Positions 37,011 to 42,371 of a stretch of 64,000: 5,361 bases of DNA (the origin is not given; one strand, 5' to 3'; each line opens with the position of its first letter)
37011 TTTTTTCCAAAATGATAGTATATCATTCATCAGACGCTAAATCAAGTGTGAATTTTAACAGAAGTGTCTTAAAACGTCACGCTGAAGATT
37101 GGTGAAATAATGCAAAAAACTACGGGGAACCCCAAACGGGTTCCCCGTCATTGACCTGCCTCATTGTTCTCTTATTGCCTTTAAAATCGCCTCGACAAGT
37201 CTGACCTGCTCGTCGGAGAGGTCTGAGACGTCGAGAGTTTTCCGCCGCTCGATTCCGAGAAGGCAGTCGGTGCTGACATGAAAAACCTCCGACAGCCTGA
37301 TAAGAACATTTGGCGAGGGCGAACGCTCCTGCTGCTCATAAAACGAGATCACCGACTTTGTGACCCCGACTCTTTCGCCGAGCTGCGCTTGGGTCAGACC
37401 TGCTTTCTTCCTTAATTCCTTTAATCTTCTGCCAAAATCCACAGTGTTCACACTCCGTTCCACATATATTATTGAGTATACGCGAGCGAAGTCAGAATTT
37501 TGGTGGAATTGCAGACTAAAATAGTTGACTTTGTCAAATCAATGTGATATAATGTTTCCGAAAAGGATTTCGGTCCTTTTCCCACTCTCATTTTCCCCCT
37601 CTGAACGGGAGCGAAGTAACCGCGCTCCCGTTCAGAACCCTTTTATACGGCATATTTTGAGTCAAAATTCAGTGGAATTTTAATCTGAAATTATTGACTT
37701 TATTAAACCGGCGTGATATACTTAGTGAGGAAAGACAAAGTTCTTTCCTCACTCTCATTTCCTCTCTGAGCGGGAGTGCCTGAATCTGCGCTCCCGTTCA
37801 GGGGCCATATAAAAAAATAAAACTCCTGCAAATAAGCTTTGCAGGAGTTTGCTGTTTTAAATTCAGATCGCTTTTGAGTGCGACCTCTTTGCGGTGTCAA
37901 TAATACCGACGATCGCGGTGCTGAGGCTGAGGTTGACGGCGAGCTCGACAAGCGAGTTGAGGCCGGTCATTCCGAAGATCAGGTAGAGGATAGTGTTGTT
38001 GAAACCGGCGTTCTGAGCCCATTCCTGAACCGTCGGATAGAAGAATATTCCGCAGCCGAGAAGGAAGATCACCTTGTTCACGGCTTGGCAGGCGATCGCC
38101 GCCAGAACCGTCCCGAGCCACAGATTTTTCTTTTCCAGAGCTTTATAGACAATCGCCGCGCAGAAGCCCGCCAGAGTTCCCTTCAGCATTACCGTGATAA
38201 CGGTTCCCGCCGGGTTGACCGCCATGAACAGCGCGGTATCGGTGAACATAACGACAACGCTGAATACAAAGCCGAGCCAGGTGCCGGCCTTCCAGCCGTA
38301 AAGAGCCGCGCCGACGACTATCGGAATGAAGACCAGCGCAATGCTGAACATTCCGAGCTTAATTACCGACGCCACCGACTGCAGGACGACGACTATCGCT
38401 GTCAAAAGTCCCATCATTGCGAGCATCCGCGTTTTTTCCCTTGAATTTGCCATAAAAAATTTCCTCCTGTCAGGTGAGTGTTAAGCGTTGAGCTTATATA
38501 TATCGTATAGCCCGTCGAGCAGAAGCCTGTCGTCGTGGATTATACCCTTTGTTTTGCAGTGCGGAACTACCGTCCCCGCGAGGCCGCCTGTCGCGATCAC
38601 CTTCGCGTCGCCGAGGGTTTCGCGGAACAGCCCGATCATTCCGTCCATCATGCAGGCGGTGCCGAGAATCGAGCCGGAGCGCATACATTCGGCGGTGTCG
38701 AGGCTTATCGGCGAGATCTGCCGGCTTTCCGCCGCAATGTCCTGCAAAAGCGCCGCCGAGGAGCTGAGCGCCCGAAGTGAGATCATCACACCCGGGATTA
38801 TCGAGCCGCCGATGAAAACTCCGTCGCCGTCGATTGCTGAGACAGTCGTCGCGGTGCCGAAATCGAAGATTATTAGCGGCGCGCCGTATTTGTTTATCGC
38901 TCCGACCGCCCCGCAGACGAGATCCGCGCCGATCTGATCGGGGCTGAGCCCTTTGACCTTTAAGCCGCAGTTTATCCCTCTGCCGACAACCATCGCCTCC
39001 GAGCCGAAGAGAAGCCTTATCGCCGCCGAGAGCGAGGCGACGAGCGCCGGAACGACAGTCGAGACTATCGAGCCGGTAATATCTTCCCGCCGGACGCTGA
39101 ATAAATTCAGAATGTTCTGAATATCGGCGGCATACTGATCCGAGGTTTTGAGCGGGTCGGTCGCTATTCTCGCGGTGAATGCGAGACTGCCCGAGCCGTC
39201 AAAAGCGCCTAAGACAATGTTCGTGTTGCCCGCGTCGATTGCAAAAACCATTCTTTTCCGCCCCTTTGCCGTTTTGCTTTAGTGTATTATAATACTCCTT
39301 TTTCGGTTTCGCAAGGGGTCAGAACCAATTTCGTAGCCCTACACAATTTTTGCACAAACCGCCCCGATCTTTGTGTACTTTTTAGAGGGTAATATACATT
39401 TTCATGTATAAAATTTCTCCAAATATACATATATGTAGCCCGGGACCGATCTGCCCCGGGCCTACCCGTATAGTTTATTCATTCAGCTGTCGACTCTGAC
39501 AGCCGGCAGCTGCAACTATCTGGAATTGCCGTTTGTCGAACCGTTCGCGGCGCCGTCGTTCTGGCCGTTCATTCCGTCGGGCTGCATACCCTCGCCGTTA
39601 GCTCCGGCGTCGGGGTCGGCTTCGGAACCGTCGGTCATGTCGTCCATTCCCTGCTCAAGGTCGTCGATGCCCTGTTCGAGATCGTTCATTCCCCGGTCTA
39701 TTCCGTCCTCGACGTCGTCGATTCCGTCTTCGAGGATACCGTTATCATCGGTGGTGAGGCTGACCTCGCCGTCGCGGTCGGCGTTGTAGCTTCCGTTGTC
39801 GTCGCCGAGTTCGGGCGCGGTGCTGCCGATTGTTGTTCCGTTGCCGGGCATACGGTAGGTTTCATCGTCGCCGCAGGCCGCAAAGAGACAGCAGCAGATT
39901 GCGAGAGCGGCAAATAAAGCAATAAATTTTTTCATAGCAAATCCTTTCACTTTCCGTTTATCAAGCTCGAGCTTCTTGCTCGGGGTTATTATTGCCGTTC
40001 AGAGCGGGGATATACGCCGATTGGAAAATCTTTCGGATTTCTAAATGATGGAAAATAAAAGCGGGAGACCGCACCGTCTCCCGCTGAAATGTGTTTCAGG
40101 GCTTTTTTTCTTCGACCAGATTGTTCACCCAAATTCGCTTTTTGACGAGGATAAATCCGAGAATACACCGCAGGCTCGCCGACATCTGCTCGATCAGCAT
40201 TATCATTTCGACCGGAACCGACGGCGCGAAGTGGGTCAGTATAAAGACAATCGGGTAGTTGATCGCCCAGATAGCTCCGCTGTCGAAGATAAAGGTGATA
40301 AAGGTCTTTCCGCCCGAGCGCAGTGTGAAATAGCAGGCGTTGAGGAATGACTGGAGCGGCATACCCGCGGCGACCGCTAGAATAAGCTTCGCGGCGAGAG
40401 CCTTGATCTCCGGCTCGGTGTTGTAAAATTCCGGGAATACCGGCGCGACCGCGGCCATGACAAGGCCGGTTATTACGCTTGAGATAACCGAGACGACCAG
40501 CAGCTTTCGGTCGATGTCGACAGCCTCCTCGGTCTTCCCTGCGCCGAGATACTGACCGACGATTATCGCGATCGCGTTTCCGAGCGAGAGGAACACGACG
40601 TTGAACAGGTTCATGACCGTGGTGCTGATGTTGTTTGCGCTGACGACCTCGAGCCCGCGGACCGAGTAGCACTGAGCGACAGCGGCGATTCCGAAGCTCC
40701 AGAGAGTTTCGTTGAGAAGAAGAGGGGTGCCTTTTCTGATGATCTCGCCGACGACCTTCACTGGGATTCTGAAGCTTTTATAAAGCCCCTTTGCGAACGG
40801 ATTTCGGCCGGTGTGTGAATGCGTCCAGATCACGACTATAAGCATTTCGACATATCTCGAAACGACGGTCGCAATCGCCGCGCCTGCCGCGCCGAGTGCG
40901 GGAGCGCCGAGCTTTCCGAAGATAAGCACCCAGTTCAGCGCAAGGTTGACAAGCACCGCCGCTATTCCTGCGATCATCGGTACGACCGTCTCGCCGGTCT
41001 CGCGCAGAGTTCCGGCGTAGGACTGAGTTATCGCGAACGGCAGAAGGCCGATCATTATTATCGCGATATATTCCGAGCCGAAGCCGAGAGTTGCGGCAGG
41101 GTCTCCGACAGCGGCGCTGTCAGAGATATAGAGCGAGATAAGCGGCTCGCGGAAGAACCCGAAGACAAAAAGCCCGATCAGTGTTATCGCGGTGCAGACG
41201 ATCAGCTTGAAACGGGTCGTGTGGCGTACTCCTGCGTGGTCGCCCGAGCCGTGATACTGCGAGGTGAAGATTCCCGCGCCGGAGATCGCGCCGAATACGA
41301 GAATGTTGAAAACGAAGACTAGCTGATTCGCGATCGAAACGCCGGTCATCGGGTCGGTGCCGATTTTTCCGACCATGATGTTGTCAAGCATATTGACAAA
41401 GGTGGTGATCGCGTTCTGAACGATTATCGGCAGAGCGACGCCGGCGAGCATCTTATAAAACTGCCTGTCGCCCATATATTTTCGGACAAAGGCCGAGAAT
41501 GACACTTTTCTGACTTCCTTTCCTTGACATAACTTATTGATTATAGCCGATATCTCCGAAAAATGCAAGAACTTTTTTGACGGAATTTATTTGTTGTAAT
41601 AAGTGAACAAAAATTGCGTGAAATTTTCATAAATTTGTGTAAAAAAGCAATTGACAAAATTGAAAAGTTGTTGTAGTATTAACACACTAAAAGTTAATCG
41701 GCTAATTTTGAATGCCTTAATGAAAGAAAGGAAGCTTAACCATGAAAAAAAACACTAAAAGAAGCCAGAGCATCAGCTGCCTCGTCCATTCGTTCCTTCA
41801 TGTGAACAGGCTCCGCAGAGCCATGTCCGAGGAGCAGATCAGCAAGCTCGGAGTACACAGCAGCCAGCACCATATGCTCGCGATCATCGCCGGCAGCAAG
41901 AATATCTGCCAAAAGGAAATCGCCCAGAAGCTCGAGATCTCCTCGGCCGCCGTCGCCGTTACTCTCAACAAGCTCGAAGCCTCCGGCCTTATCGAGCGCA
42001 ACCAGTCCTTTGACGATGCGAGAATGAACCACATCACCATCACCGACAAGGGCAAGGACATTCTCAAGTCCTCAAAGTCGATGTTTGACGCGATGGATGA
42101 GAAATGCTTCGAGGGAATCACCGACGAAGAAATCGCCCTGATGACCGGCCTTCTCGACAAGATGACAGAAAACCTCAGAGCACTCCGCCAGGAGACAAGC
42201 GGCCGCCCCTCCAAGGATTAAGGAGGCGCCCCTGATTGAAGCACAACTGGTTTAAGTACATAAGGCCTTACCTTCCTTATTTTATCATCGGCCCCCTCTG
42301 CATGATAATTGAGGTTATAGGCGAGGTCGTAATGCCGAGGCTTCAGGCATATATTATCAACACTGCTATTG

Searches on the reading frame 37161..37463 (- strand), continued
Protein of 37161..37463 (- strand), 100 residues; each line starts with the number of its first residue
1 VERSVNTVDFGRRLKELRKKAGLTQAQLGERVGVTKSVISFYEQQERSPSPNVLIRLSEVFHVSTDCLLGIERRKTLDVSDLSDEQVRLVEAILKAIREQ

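Call 61: find_encoding_contigs(protein=P0005, flank=10000, max_places=2)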
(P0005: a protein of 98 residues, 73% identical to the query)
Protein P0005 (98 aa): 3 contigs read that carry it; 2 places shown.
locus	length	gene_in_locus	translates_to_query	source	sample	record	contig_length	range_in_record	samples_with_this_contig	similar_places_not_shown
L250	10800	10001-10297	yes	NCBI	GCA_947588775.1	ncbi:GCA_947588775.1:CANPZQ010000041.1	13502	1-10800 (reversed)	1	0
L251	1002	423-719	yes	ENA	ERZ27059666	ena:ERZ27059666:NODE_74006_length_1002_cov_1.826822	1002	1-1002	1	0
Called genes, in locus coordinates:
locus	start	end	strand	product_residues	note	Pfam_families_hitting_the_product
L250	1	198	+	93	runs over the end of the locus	-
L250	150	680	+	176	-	-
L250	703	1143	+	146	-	-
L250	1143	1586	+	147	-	PF07862:Nif11 (faint)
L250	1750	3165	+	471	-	PF13353:Fer4_12, PF04055:Radical_SAM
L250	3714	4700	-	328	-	PF00756:Esterase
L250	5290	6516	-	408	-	PF01969:Ni_insertion, PF10986:ZrgA (weak)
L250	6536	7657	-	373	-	PF17996:CE2_N, PF00657:Lipase_GDSL, PF13472:Lipase_GDSL_2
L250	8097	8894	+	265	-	-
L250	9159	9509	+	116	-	PF20069:DUF6465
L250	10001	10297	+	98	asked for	PF12844:HTH_19, PF13560:HTH_31, PF01381:HTH_3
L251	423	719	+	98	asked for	PF12844:HTH_19, PF13560:HTH_31, PF01381:HTH_3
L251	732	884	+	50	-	-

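Call 67: search_protein_families(library=ncbifam, proteins=[window:37161-37442:-], max_evalue=0.001)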
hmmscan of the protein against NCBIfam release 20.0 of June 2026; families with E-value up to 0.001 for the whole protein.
window:37161-37442:- (93 aa): 14 families
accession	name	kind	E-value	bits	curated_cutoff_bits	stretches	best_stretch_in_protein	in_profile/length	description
NF041951.1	phage_RstR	subfamily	2.6e-18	66.3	80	1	1-77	1-86/108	RstR family transcriptional repressor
TIGR03070.1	couple_hipB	subfamily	1.9e-10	40.5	71.65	1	2-54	2-54/58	type II toxin-antitoxin system Y4mF family antitoxin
NF007257.0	PRK09706.1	subfamily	3.4e-10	39.9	101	1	3-84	6-87/135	transcriptional repressor DicA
NF007408.0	PRK09943.1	equivalog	1.3e-09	37.9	211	1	3-62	8-67/185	HTH-type transcriptional regulator PuuR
NF052239.1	antitox_spr1629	equivalog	5.3e-09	35.6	335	1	2-61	2-61/377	spr1629 family repressor/antitoxin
NF003162.0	PRK04140.1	equivalog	6.7e-08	31.9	263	1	4-81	128-205/317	transcriptional regulator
TIGR03830.1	CxxCG_CxxCG_HTH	subfamily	7.1e-07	29.1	61.8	1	5-45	68-108/127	type II TA system antitoxin MqsA family protein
TIGR00270.2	TIGR00270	equivalog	1.7e-06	27.9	110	1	2-57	75-130/159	multiprotein bridging factor aMBF1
NF038139.1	Reg_Aceta_RamB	equivalog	3.8e-06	25.8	700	1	4-59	4-59/465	acetate metabolism transcriptional regulator RamB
NF047948.1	male_kill_WMK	equivalog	7.7e-06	25.6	300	1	3-69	163-228/300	WO male-killing family protein Wmk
NF041575.1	antitoxPezA_Strep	equivalog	1.1e-05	25.5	290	1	4-66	3-65/158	type II toxin-antitoxin system antitoxin PezA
NF007271.0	PRK09726.1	equivalog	0.00011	22.1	79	1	6-50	16-60/88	type II toxin-antitoxin system antitoxin HipB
NF006015.0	PRK08154.1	subfamily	0.00028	20.2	204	1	2-77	30-105/314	anaerobic benzoate catabolism transcriptional regulator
TIGR02612.1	mob_myst_A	hypoth_equivalog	0.00051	19.9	122.6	1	8-41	31-64/150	mobile mystery protein A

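Call 68: search_protein_families(library=padloc, proteins=[window:37161-37442:-], max_evalue=0.001)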
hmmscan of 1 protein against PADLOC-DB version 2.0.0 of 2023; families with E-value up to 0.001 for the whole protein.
window:37161-37442:- (93 aa): 19 families
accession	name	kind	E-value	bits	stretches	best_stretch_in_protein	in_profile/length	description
PDLC02926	HTH_VI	-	3e-13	47.8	1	3-67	2-66/92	-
PDLC04142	capH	-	5.1e-13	48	1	1-91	5-99/103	capH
PDLC03951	RmrA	-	1.2e-10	39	1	4-63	10-69/400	-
PDLC03952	RmrA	-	1.4e-10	38.6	1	5-55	25-75/395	-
PDLC03954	RmrA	-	1.9e-10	38.2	1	4-70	12-78/380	-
PDLC03945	RmrA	-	3.1e-09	34.5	1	2-61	2-61/394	-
PDLC03947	RmrA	-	2.9e-08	31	1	4-59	13-68/383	-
PDLC03944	RmrA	-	3e-08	31.1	1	4-56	8-60/384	-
PDLC03949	RmrA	-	4.1e-08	30.5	1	5-61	5-61/363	-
PDLC03955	RmrA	-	3e-07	28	1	6-58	24-76/371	-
PDLC03948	RmrA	-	5.2e-07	26.9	1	4-56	10-62/397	-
PDLC03953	RmrA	-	1.5e-05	22.4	1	3-55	6-58/373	-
PDLC03312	MTase_II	-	2.8e-05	20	1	4-77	62-135/1344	Type II methyltransferase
PDLC04775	PDC-M69A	-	5e-05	21.8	1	4-68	9-73/113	-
PDLC03946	RmrA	-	7.7e-05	19.6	1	5-72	5-71/357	-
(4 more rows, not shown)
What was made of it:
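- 37161..37442 (-): XRE-family (CapH/ImmR/SinR-like) regulator gene, 93 aa from a GTG start. The ORF lister's longer 100-aa form starts at 37463. PADLOC capH over the full length, E = 5e-13 (call 68).
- On CapH/CapP or ImmR/ImmA repressor-protease module (for the XRE gene): PADLOC capH, E = 5e-13, residues 1-91 against profile positions 5-99 of 103 (call 68).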

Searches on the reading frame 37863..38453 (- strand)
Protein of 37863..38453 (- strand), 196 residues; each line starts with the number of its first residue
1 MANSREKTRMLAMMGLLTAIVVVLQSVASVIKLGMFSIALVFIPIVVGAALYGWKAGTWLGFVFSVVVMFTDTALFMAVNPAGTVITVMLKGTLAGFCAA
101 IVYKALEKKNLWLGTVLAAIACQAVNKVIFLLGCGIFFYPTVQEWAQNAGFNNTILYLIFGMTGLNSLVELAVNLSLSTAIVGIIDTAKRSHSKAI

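Call 8: search_protein_families(library=pfam, proteins=[window:37863-38453:-])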
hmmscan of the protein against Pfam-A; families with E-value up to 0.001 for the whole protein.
window:37863-38453:- (196 aa): 2 families
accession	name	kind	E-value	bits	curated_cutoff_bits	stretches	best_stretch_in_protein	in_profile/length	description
PF12822.12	ECF_trnsprt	-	2.2e-18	67.3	30.7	1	9-181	1-168/169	ECF transporter, substrate-specific component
PF09515.15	Thia_YuaJ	-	3.7e-06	27.6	25.8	1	12-140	2-133/177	Thiamine transporter protein (Thia_YuaJ)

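Call 67: search_protein_families(library=ncbifam, proteins=[window:37863-38453:-], max_evalue=0.001)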
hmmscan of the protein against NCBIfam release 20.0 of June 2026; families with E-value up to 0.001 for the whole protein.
window:37863-38453:- (196 aa): 2 families
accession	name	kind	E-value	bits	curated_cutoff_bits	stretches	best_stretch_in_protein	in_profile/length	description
TIGR04518.1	ECF_S_folT_fam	subfamily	6.2e-07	29.3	60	1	7-128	3-117/163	folate family ECF transporter S component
TIGR02357.1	ECF_ThiT_YuaJ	equivalog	0.00022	21.3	108.45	1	9-140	2-137/183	energy-coupled thiamine transporter ThiT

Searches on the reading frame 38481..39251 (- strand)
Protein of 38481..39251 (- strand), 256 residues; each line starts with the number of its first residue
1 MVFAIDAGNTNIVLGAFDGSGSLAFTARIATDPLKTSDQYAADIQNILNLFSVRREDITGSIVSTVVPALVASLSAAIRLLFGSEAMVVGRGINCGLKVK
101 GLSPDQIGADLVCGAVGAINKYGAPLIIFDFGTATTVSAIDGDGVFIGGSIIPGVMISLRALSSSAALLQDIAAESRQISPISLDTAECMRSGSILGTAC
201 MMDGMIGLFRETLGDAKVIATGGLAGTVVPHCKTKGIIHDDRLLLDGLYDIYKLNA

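Call 8: search_protein_families(library=pfam, proteins=[window:38481-39251:-])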
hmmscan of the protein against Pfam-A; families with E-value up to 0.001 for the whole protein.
window:38481-39251:- (256 aa): 1 family
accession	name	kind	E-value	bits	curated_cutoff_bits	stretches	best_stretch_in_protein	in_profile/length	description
PF03309.20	Pan_kinase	-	5.4e-51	173.8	24.7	1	3-206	2-203/205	Type III pantothenate kinase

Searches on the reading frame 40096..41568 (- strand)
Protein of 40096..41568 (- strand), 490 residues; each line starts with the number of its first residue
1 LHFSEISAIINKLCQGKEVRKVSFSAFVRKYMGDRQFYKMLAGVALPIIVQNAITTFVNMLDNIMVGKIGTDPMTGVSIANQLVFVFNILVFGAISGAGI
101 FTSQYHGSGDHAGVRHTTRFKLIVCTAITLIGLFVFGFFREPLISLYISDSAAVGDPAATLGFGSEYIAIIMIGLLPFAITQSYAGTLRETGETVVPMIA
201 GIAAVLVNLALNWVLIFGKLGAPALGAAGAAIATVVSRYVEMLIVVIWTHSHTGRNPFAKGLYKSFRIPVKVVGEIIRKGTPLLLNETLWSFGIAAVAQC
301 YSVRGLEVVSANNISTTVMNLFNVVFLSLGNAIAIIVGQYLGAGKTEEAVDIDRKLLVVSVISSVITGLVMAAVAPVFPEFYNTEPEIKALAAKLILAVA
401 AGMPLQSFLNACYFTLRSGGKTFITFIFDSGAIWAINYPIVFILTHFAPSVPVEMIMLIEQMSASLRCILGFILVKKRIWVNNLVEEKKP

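Call 8: search_protein_families(library=pfam, proteins=[window:40096-41568:-])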
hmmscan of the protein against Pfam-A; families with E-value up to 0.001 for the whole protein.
window:40096-41568:- (490 aa): 1 family
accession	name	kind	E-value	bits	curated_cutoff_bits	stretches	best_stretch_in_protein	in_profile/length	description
PF01554.23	MatE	-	2.4e-45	154.6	24.9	2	47-214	1-161/161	MatE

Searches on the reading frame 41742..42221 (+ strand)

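Call 8: search_protein_families(library=pfam, proteins=[window:41742-42221:+])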
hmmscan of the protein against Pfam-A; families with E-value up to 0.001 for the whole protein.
window:41742-42221:+ (159 aa): 7 families
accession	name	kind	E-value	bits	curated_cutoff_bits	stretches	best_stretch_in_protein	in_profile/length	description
PF01047.28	MarR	-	9.5e-12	45.1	24.6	1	41-94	4-57/59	MarR family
PF12802.13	MarR_2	-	1.6e-10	41.4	27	1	37-94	2-60/61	MarR family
PF13601.12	HTH_34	-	1.1e-07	32.3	27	1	46-113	6-74/80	Winged helix DNA-binding domain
PF13412.12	HTH_24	-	5.4e-07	29.5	21.9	1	46-85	9-48/48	Winged helix-turn-helix DNA-binding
PF22381.2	Staph_reg_Sar_Rot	-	8.4e-07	29.4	27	1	41-108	15-82/85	Transcriptional regulator SarA/Rot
PF13463.12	HTH_27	-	3.7e-06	27.6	22.2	1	56-104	21-68/68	Winged helix DNA-binding domain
PF24034.1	DUF7343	-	0.00065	19.9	27.6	0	55-86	19-50/62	Domain of unknown function (DUF7343)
